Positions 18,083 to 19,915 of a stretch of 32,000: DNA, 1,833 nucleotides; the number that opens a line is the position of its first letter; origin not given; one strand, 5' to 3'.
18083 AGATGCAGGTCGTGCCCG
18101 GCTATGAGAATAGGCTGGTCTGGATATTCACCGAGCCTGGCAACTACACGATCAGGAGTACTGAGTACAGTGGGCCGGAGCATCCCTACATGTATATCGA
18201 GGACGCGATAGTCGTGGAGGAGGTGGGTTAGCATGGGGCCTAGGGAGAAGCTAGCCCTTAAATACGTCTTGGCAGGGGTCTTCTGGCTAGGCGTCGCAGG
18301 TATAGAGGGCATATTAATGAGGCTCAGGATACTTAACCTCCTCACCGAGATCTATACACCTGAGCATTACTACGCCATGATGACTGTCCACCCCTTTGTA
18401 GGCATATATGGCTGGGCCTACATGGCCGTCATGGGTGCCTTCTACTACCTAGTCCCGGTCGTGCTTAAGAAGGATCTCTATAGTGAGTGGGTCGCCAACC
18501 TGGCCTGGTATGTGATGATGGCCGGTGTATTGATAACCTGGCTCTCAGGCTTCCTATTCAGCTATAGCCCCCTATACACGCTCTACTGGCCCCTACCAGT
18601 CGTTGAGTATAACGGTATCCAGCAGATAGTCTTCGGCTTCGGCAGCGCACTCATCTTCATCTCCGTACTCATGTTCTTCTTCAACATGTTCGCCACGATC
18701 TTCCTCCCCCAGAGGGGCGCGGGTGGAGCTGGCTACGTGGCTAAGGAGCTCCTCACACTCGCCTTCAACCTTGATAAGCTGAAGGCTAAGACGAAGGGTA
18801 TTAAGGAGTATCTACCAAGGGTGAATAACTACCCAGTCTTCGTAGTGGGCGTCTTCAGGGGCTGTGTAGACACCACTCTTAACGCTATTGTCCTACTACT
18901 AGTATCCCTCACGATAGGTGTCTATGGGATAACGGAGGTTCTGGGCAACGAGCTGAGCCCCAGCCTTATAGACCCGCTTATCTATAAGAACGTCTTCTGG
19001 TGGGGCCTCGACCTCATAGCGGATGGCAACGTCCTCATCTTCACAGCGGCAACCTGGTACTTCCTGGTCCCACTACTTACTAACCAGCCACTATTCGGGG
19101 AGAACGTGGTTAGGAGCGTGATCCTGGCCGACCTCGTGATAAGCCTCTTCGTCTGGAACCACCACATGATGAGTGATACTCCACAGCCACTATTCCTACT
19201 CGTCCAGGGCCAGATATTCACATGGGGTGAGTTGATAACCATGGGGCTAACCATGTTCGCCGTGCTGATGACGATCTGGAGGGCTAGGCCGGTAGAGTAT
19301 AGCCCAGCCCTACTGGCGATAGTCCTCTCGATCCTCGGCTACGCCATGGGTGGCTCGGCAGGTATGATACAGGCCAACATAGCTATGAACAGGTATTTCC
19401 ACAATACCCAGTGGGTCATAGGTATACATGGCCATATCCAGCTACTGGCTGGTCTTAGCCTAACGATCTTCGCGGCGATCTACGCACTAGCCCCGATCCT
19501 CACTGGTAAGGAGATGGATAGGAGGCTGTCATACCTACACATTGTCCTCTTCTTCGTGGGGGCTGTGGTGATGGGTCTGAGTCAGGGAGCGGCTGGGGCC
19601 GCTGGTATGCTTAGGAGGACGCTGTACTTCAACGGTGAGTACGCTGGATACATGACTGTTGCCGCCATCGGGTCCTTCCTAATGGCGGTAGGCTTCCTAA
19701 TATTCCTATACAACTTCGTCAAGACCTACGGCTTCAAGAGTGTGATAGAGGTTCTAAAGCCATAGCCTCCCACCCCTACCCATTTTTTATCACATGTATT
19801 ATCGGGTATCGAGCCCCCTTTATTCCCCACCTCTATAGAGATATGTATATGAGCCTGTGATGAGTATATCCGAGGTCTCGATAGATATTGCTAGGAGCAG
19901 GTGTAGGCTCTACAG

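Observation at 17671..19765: Heme-copper-oxidase-like operon lacking CuA and the helix-VI His-Tyr of the CuB site: possible NOR-like or novel HCO family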

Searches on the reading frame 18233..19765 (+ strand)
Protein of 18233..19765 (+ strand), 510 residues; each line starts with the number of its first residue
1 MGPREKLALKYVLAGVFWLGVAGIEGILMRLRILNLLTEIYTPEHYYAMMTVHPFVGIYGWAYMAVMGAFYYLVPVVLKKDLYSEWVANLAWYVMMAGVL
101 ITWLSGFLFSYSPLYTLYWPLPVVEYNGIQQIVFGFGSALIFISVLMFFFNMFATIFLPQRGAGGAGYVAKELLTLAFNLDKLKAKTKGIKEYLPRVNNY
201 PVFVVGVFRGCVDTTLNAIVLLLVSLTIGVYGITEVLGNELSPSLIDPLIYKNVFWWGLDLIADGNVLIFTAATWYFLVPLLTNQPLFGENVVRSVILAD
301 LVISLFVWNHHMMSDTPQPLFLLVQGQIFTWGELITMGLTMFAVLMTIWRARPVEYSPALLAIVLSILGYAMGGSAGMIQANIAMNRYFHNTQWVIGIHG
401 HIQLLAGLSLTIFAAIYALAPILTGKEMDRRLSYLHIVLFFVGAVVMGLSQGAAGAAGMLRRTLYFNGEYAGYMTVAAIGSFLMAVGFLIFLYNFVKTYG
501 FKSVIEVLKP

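Call 3: search_protein_families(library=pfam, proteins=[window:18233-19765:+], max_evalue=0.1)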
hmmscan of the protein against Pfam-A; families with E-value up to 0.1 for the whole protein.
window:18233-19765:+ (510 aa): 1 family
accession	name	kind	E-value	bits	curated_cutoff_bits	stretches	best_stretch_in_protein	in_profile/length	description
PF00115.25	COX1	-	3.3e-65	221.1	34.8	1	6-483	1-436/436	Cytochrome C and Quinol oxidase polypeptide I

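Call 4: search_protein_families(library=ncbifam, proteins=[window:18233-19765:+], max_evalue=0.1)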
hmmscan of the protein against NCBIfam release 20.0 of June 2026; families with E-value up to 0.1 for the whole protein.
window:18233-19765:+ (510 aa): 6 families
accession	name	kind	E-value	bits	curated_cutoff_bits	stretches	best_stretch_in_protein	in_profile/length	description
TIGR02891.1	CtaD_CoxA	equivalog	3.9e-38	131.4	670.75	2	247-499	221-469/504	cytochrome c oxidase subunit I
NF050116.1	cyt_aa3_Actin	exception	8.3e-23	81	880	1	245-507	220-478/522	aa3-type cytochrome oxidase subunit I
TIGR02882.1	QoxB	equivalog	9.8e-17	60.6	1015.5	2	248-498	265-513/643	cytochrome aa3 quinol oxidase subunit I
NF041075.1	quin_ox_SoxB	equivalog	2.4e-16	59.8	700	1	245-498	197-453/468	proton pump complex quinol oxidase subunit SoxB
TIGR00780.1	ccoN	equivalog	5.5e-11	42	583.15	2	255-498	202-457/474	cytochrome-c oxidase, cbb3-type subunit I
NF011053.0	PRK14485.1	subfamily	6.4e-10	37.9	1080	2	5-107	304-404/716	putative bifunctional cbb3-type cytochrome c oxidase subunit I/II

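Call 5: search_solved_structures(query=window:18233-19765:+, max_evalue=0.001, show_alignments=3)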
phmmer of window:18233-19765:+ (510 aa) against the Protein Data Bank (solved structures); distinct sequences matched with E-value up to 0.001: 55.
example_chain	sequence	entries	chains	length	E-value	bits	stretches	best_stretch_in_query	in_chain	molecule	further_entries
2yev_A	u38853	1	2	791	1.2e-19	74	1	201-498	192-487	CYTOCHROME C OXIDASE POLYPEPTIDE I+III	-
6kob_A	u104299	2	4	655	3.9e-17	65.7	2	248-501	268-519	AA3-600 quinol oxidase subunit I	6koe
6koc_A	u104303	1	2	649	4.1e-17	65.7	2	248-501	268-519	AA3-600 quinol oxidase subunit I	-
6giq_a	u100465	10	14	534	8.2e-16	61.4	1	221-494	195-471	Cytochrome c oxidase subunit 1 | CYTOCHROME C OXIDASE SUBUNIT 1; SYNONYM: CYTOCHROME C OXIDASE POLYPEPTIDE I, COX1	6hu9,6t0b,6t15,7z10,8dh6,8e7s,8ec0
6ymx_a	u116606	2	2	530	8.5e-16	61.3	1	221-494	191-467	Cytochrome c oxidase subunit 1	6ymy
8hcr_F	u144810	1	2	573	2.1e-14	56.7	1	207-507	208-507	Probable cytochrome c oxidase subunit 1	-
7rh6_R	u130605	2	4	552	2.7e-14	56.3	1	208-505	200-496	Cytochrome c oxidase subunit 1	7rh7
6adq_F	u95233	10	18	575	2.7e-14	56.3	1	208-505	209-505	Cytochrome c oxidase subunit 1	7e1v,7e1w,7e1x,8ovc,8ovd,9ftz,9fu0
7rh5_R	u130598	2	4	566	2.8e-14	56.3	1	207-505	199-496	Cytochrome c oxidase subunit 1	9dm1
1m56_A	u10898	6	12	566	4.3e-14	55.7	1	246-493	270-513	CYTOCHROME C OXIDASE | Cytochrome c oxidase subunit 1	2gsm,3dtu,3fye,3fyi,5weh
6pw1_A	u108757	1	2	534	4.3e-14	55.7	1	246-493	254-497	Cytochrome c oxidase subunit 1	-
6ci0_A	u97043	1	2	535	4.4e-14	55.7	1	246-493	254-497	Cytochrome c oxidase subunit 1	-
6pw0_A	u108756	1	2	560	4.5e-14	55.6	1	246-493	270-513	Cytochrome c oxidase subunit 1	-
3omi_A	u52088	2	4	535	5.8e-14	55.3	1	246-493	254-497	Cytochrome c oxidase, aa3 type, subunit I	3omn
1m57_A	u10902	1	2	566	7.2e-14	55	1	246-493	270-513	CYTOCHROME C OXIDASE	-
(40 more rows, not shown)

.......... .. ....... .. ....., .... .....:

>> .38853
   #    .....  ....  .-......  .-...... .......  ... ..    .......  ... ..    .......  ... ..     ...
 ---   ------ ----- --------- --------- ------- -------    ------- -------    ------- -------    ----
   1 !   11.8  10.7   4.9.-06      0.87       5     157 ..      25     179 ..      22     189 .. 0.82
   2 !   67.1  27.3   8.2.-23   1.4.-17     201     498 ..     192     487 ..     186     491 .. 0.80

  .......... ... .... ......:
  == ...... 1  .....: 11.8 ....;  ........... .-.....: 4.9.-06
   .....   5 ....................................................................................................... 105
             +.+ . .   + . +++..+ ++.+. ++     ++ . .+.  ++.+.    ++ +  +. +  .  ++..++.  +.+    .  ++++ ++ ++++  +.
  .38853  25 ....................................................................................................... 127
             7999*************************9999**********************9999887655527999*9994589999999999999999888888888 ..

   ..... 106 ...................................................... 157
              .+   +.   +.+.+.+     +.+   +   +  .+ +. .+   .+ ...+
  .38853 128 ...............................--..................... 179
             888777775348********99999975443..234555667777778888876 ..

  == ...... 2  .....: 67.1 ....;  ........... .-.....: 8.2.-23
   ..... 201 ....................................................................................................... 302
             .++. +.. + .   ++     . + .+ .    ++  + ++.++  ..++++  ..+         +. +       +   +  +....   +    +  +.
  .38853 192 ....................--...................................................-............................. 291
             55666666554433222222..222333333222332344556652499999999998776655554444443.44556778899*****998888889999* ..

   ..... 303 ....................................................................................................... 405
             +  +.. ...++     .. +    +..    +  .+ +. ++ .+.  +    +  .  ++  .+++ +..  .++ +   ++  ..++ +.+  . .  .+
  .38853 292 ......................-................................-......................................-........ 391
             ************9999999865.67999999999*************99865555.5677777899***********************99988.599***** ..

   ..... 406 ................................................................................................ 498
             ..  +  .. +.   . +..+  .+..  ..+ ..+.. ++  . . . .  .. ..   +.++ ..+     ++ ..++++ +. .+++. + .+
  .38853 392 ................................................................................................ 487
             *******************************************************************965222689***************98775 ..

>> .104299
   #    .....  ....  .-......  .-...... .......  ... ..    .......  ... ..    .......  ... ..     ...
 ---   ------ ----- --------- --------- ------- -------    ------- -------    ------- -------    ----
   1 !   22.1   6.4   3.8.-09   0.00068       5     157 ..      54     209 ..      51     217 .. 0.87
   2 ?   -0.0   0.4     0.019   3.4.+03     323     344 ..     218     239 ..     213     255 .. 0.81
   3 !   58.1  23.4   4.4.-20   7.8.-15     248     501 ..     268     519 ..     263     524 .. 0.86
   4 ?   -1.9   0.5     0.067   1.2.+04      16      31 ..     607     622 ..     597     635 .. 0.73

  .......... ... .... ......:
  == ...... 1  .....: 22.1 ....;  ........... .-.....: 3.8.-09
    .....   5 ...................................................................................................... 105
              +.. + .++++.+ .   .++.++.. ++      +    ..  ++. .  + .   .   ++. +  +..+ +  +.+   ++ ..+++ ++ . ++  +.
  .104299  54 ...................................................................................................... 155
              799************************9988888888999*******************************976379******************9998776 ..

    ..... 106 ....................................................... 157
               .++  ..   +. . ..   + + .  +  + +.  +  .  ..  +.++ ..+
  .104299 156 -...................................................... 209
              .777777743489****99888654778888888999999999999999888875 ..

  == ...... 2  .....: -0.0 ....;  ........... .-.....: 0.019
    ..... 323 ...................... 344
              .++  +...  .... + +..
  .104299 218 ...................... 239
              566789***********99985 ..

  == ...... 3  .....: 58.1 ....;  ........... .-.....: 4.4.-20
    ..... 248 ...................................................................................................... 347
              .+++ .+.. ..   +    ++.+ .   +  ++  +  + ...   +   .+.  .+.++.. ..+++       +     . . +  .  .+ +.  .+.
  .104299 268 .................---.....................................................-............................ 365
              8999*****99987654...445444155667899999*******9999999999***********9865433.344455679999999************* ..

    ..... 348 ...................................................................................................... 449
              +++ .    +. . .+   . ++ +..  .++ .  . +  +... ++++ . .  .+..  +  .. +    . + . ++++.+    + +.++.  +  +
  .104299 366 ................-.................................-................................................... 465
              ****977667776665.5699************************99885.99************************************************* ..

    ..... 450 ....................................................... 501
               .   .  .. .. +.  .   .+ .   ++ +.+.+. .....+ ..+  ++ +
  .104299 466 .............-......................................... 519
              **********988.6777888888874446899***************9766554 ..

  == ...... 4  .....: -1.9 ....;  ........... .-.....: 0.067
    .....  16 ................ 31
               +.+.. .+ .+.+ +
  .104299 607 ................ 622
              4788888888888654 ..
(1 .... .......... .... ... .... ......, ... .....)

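Call 6: find_homologous_proteins(query=window:18233-19765:+, max_evalue=0.00001)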
Query window:18233-19765:+ (510 aa): 1984 proteins with E <= 0.00001 among 8000 candidates; the best 120 are listed.
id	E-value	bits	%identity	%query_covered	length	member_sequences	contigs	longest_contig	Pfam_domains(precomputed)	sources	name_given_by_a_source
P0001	0.0e+0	1104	97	100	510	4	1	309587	PF00115.26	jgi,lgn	-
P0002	1.7e-297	1006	87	100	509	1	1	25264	PF00115.26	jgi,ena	-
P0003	1.4e-263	894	78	100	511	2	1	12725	PF00115.26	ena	-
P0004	5.7e-263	892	79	100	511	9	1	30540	PF00115.26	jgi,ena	-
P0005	6.6e-260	882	76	100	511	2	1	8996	PF00115.26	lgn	-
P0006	3.5e-258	876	77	100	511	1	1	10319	PF00115.26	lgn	-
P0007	4.4e-258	876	77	100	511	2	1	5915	PF00115.26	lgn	-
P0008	4.4e-258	876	77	100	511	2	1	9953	PF00115.26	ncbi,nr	ncbi:MAG TPA: cbb3-type cytochrome c oxidase subunit I [Thermoprotei archaeon]|nr:cbb3-type cytochro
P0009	3.0e-251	853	74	100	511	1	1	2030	PF00115.26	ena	-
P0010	4.5e-251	852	74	100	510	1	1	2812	PF00115.26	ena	-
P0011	4.3e-249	846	74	100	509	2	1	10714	PF00115.26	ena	-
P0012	4.5e-245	833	72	100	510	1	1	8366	PF00115.26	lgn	-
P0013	8.9e-245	832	73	100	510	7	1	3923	PF00115.26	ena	-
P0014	6.2e-243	826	72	100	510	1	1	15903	PF00115.26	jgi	jgi:cytochrome c oxidase subunit 1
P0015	4.5e-237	806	70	100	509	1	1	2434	PF00115.26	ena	-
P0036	1.8e-194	666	60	99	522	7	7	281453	PF00115.26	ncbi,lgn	ncbi:MAG: cbb3-type cytochrome c oxidase subunit I [Nitrososphaerota archaeon]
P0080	1.4e-182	626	57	98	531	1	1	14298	PF00115.26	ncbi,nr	ncbi:MAG TPA: cbb3-type cytochrome c oxidase subunit I, partial [Methylomirabilota bacterium]|nr:cbb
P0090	4.0e-147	510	49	100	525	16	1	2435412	PF00115.26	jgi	-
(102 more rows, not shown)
